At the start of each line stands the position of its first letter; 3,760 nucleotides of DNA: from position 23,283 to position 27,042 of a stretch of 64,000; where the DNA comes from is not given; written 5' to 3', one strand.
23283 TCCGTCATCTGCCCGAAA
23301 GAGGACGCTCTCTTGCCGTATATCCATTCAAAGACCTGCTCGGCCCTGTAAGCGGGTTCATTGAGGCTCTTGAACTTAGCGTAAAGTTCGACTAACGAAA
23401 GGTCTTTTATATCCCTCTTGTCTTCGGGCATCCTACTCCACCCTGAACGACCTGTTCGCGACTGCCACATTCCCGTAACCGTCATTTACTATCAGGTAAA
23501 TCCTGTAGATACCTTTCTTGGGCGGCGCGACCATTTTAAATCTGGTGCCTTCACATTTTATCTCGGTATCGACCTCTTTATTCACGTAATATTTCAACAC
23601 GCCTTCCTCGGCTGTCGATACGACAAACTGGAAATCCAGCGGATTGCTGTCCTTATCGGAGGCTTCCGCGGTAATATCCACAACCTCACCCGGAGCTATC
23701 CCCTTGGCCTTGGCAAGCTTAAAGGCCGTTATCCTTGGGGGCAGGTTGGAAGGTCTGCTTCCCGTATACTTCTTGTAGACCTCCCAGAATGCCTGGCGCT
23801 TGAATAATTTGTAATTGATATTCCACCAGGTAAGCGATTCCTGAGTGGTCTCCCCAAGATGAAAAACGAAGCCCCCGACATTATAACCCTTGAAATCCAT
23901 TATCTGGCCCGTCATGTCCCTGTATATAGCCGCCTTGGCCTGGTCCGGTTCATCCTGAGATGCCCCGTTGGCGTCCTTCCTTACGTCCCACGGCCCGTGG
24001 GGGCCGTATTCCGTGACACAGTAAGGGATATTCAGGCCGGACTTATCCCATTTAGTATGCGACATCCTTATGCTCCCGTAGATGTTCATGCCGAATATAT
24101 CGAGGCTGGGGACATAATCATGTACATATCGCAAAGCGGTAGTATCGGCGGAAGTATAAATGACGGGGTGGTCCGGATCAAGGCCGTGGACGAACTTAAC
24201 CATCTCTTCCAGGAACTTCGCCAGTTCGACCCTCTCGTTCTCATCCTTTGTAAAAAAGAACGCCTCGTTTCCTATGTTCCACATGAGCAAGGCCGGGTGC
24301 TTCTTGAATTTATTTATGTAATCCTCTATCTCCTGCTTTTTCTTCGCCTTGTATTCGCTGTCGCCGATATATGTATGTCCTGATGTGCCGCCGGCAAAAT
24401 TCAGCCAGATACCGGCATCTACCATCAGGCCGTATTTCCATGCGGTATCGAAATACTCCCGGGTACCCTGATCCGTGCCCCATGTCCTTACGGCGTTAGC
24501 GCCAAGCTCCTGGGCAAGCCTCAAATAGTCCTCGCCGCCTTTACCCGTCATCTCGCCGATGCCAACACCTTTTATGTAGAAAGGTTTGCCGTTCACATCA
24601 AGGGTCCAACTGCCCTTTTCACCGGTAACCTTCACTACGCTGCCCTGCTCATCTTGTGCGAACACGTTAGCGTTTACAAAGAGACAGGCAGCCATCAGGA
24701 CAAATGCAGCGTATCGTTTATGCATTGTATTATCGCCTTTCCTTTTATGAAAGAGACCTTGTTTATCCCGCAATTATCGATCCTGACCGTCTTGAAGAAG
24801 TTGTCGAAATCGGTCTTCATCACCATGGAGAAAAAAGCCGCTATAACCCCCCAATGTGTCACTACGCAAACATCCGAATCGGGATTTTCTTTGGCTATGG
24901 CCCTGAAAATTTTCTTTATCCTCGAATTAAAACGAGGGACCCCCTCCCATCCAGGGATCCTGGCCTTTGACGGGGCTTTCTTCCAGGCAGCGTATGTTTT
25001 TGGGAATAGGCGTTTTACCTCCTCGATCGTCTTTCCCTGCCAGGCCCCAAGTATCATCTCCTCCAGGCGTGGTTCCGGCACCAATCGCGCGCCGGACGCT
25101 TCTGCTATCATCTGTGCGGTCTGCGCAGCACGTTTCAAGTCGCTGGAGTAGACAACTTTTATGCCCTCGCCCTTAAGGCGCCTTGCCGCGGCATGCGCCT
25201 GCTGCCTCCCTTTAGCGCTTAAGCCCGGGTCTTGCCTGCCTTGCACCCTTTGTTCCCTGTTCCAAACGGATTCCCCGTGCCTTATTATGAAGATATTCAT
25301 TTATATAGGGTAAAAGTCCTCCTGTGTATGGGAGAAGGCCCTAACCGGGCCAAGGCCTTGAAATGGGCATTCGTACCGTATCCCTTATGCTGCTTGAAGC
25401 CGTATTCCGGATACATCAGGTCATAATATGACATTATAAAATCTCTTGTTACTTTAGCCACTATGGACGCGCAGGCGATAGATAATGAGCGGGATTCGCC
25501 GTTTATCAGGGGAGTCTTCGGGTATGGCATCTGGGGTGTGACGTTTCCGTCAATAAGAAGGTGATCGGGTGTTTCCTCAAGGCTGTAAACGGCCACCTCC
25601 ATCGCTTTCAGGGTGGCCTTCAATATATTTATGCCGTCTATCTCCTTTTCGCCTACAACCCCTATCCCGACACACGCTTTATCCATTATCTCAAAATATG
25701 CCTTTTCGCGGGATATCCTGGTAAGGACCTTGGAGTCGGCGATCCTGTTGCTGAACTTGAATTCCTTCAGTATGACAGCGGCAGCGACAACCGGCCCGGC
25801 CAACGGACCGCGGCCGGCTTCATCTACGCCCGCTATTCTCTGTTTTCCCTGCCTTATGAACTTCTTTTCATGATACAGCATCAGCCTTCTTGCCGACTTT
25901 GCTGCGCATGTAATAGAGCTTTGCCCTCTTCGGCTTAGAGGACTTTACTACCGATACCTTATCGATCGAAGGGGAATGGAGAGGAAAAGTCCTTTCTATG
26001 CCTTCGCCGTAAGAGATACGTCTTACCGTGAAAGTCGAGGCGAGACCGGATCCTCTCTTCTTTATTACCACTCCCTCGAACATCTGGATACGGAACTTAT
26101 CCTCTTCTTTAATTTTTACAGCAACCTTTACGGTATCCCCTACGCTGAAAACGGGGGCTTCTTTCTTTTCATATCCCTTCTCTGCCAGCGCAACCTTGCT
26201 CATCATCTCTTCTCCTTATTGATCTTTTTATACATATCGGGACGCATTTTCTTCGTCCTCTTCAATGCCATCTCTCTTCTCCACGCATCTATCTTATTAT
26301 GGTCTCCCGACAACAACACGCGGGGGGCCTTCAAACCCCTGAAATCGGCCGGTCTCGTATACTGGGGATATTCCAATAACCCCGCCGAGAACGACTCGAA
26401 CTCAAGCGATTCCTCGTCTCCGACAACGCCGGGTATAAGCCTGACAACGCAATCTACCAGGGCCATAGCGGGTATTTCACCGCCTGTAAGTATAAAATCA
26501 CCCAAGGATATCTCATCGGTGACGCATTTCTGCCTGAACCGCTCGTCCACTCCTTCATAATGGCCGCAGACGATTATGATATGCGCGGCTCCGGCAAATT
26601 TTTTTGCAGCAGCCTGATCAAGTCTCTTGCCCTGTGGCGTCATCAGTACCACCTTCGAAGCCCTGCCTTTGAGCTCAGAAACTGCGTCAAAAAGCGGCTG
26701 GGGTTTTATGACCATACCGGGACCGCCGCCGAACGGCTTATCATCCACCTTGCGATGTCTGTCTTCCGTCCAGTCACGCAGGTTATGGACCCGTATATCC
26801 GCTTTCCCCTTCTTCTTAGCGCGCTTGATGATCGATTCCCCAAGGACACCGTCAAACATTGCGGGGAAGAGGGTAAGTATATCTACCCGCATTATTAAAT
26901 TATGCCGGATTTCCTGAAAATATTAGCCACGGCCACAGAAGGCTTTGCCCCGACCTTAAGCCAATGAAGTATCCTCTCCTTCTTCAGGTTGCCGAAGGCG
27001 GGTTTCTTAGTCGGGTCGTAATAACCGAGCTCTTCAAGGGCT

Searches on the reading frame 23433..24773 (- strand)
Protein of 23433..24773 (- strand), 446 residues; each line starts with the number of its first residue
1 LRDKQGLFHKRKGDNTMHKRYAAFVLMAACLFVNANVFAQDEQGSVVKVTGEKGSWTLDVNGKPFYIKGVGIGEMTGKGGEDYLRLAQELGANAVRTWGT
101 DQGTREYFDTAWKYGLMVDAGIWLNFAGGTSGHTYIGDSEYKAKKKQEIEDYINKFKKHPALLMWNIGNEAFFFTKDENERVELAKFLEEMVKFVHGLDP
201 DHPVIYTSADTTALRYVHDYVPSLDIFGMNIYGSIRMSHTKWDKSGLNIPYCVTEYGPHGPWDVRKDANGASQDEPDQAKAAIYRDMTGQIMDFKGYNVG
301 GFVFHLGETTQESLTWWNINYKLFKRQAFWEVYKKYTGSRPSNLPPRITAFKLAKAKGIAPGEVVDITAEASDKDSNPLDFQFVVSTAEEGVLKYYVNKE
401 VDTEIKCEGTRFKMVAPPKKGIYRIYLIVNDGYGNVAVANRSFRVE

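Call 67: search_protein_families(library=pfam, proteins=[window:23433-24773:-], max_evalue=0.0001)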
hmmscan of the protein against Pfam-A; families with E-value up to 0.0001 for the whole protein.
window:23433-24773:- (446 aa): 1 family
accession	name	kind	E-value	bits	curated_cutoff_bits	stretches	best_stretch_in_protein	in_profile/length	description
PF02836.23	Glyco_hydro_2_C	-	4.8e-12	46.1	21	1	58-257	8-211/302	Glycosyl hydrolases family 2, TIM barrel domain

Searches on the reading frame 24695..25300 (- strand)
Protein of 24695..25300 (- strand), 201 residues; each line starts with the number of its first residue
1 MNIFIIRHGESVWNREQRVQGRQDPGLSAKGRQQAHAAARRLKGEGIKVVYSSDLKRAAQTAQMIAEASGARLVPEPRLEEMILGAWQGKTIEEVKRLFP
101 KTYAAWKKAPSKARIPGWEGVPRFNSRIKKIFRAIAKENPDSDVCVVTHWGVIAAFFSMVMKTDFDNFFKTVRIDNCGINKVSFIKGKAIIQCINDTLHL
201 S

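Call 67: search_protein_families(library=pfam, proteins=[window:24695-25300:-], max_evalue=0.0001)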
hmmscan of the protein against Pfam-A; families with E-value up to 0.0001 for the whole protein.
window:24695-25300:- (201 aa): 1 family
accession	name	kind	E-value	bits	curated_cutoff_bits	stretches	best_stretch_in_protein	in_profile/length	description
PF00300.27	His_Phos_1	-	3.8e-57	193.5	21.7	1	3-197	1-194/194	Histidine phosphatase superfamily (branch 1)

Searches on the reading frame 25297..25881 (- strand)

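Call 67: search_protein_families(library=pfam, proteins=[window:25297-25881:-], max_evalue=0.0001)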
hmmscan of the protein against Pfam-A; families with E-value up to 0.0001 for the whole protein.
window:25297-25881:- (194 aa): 1 family
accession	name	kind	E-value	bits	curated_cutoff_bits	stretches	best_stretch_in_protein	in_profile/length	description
PF01351.25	RNase_HII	-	1.3e-32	113.8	25.8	1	17-191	1-197/199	Ribonuclease HII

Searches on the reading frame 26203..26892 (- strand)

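Call 67: search_protein_families(library=pfam, proteins=[window:26203-26892:-], max_evalue=0.0001)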
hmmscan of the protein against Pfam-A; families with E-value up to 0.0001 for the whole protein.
window:26203-26892:- (229 aa): 1 family
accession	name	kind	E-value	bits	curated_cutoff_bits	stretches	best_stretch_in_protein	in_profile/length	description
PF01746.26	tRNA_m1G_MT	-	4.9e-66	222.6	27.3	1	23-218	2-195/195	tRNA (Guanine-1)-methyltransferase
